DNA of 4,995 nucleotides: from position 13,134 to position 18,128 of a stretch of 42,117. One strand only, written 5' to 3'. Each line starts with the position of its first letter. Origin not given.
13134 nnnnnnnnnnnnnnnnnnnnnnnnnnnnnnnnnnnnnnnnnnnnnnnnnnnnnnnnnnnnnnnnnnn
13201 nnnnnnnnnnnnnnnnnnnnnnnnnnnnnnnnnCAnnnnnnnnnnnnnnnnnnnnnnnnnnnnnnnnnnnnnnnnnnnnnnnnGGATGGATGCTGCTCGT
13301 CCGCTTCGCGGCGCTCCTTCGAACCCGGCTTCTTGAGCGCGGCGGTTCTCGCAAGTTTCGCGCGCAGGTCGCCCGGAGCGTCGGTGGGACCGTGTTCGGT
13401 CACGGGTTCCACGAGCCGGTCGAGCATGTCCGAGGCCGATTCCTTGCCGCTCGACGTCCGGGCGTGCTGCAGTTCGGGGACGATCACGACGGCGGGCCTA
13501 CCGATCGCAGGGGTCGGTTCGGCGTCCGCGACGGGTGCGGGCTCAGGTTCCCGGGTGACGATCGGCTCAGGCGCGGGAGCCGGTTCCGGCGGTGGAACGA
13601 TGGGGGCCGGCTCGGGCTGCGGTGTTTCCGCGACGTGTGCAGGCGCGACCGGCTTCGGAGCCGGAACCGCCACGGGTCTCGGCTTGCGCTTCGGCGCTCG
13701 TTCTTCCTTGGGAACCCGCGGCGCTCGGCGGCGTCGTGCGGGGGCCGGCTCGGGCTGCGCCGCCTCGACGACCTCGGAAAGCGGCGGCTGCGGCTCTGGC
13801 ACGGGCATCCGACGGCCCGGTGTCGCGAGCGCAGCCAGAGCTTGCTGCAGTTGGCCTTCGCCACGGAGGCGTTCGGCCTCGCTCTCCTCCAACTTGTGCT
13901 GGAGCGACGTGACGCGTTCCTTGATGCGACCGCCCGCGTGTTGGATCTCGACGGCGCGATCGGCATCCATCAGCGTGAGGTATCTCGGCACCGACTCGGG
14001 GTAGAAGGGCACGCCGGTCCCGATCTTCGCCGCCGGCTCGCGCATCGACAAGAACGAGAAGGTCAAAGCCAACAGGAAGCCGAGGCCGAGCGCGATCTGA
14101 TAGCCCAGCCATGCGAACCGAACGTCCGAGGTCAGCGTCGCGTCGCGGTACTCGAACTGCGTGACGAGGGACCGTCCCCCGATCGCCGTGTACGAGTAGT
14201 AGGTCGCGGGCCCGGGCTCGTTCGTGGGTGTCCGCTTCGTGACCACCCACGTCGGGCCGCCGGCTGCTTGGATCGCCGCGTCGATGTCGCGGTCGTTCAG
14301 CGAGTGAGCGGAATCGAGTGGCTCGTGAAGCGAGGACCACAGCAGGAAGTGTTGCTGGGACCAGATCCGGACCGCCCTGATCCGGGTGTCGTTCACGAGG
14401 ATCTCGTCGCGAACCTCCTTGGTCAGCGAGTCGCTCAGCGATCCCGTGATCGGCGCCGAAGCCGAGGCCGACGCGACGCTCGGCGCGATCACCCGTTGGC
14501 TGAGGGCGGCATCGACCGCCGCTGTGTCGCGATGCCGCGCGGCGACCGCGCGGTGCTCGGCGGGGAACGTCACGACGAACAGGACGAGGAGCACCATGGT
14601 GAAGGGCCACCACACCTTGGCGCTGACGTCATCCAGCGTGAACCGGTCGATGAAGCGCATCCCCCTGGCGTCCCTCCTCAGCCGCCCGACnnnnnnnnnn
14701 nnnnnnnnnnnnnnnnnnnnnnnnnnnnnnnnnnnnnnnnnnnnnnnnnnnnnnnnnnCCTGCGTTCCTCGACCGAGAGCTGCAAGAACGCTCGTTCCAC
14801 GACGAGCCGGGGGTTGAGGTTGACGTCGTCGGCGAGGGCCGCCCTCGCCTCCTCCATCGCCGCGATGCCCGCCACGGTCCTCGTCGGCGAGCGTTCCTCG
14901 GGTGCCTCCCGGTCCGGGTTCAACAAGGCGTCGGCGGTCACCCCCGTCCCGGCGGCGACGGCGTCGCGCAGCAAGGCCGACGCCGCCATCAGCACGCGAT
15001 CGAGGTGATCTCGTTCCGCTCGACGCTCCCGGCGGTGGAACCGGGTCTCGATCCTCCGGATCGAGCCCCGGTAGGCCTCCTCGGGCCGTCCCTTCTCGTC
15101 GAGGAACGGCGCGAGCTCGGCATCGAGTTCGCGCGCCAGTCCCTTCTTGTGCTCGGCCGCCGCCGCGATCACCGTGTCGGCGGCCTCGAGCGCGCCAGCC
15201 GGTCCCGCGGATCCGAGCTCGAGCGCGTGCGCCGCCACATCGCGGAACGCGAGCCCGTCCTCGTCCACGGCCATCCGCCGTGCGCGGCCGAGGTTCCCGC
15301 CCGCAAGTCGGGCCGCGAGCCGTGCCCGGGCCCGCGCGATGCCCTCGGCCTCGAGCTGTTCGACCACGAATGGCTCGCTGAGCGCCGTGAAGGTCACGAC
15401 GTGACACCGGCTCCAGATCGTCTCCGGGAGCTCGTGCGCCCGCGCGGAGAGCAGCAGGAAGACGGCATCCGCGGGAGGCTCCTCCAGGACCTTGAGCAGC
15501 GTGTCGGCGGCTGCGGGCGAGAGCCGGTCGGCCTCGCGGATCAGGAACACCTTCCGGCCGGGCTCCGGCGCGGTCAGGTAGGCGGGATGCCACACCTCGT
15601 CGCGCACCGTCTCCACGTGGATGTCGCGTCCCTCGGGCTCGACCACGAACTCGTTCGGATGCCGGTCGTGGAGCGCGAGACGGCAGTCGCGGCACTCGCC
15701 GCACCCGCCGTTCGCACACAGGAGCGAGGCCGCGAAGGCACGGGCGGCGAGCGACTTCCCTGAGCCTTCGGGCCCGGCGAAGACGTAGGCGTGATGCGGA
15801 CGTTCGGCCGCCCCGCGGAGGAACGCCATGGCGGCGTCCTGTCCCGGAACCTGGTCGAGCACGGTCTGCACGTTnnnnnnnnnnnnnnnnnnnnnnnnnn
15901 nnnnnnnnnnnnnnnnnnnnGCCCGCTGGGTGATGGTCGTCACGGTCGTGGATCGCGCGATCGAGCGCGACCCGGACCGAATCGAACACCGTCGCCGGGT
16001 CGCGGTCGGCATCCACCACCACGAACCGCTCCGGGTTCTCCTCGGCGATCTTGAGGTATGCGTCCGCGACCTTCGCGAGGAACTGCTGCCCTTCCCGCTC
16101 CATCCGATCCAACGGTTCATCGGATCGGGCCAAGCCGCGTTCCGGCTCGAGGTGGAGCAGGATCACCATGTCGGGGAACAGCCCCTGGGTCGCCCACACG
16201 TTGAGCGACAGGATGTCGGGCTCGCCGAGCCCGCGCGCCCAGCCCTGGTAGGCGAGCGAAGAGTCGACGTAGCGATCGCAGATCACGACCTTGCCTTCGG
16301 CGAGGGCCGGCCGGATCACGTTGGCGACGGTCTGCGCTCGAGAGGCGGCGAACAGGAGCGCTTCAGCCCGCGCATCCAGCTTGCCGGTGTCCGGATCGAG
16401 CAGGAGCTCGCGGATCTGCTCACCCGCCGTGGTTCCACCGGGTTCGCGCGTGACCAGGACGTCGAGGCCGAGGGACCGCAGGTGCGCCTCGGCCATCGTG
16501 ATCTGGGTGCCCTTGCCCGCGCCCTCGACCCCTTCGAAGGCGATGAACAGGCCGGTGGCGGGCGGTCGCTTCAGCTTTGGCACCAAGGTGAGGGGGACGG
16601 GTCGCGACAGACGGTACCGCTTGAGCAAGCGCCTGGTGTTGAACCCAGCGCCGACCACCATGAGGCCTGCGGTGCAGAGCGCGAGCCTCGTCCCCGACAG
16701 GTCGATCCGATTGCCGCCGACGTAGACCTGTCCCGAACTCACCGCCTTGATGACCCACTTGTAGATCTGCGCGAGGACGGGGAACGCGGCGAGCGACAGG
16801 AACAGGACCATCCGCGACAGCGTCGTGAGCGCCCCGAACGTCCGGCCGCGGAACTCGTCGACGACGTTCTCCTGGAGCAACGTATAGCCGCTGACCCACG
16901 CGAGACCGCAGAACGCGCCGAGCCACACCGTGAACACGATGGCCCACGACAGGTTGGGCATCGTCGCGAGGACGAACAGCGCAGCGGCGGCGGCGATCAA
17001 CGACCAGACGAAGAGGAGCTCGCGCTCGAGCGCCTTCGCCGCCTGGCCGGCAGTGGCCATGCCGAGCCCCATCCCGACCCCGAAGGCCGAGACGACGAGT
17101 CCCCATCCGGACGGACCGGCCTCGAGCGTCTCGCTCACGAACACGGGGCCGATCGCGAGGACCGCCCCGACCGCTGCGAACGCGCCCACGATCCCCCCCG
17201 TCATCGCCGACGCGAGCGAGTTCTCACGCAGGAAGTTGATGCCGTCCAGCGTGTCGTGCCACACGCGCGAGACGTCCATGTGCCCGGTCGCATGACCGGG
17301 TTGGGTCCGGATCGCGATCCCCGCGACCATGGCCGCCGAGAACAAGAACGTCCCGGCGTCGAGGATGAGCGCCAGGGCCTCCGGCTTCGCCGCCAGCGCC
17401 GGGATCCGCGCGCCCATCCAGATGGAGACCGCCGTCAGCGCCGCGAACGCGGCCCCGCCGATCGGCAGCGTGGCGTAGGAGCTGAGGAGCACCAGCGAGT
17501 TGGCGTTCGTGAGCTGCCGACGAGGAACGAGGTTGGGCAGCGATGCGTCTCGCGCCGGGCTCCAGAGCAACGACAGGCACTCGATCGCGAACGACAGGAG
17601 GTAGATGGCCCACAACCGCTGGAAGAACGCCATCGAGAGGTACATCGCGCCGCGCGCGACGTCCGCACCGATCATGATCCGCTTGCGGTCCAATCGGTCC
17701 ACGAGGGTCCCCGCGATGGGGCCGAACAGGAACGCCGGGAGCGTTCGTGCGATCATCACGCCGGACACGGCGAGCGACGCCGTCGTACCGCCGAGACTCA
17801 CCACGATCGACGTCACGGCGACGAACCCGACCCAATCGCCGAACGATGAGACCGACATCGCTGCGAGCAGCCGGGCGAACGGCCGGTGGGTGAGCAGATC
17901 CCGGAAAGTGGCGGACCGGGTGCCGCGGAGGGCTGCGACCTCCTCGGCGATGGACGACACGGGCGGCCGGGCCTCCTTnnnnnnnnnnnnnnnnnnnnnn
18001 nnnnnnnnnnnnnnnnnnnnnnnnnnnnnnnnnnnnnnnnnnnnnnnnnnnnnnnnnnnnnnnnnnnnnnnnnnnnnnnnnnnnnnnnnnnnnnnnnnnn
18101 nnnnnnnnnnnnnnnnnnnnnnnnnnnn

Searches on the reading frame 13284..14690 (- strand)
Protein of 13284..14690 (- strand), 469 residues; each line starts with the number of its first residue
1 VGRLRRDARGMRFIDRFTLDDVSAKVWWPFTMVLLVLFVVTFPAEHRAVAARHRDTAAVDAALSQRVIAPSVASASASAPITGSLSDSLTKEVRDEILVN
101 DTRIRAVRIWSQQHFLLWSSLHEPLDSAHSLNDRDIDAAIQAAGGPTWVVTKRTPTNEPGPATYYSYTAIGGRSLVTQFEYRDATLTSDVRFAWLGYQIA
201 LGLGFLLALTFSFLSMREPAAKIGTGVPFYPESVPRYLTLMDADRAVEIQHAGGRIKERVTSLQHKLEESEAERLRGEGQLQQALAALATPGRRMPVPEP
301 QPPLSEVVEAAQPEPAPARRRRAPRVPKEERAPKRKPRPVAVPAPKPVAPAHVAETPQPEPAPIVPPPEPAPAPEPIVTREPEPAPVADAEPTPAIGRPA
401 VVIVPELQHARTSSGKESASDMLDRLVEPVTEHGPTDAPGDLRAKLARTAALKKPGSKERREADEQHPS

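Call 13: search_protein_families(library=pfam, proteins=[window:13284-14690:-], max_evalue=0.001)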
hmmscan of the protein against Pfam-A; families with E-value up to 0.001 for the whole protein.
window:13284-14690:- (469 aa): 0 families

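Call 22: search_protein_families(library=ncbifam, proteins=[window:13284-14690:-], max_evalue=0.01)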
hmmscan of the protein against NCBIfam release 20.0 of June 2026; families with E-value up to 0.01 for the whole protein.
window:13284-14690:- (469 aa): 0 families
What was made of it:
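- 13281..14660 (-): Protein X, a conserved protein of unknown function with an N-terminal TM helix, a coiled coil and a Pro-rich tail. It lies upstream of the receiver and downstream of holB. No Pfam or NCBIfam hit (calls 13, 22).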

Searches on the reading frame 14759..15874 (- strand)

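Call 13: search_protein_families(library=pfam, proteins=[window:14759-15874:-], max_evalue=0.001)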
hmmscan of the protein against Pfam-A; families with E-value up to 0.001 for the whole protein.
window:14759-15874:- (372 aa): 2 families
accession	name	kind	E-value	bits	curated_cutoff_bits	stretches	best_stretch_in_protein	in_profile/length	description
PF13177.12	DNA_pol3_delta2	-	6.5e-37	127.4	27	1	23-165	15-160/161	DNA polymerase III, delta subunit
PF00004.35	AAA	-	1.2e-05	26.2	21.2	1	31-161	2-127/131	ATPase family associated with various cellular activities (AAA)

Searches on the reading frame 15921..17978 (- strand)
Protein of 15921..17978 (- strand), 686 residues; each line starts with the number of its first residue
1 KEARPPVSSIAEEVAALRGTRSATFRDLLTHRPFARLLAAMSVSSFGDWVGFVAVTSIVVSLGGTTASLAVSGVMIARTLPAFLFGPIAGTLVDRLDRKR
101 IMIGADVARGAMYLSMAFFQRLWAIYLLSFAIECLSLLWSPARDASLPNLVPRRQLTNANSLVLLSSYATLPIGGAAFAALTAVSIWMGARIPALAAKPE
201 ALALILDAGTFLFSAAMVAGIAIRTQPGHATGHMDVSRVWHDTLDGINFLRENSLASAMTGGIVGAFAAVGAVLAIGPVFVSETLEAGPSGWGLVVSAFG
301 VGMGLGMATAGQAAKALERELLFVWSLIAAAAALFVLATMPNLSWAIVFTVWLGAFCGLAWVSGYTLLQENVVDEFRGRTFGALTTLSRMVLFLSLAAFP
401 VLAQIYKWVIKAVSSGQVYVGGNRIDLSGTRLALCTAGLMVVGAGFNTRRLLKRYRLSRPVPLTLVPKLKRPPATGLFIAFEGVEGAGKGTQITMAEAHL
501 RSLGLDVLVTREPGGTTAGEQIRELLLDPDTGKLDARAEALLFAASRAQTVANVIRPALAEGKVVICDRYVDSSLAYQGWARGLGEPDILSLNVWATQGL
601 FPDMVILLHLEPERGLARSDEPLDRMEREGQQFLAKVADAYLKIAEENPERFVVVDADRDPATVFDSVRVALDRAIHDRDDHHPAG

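Call 13: search_protein_families(library=pfam, proteins=[window:15921-17978:-], max_evalue=0.001)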
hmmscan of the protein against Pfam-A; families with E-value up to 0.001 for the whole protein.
window:15921-17978:- (686 aa): 3 families
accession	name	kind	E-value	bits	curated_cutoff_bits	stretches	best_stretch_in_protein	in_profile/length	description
PF02223.23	Thymidylate_kin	-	8.4e-45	153.2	27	1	481-664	1-181/185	Thymidylate kinase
PF05977.19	MFS_3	-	3e-16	59.4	27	1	29-372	7-332/524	Transmembrane secretion effector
PF07690.21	MFS_1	-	7.6e-14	51.8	33.4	1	38-391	2-342/347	Major Facilitator Superfamily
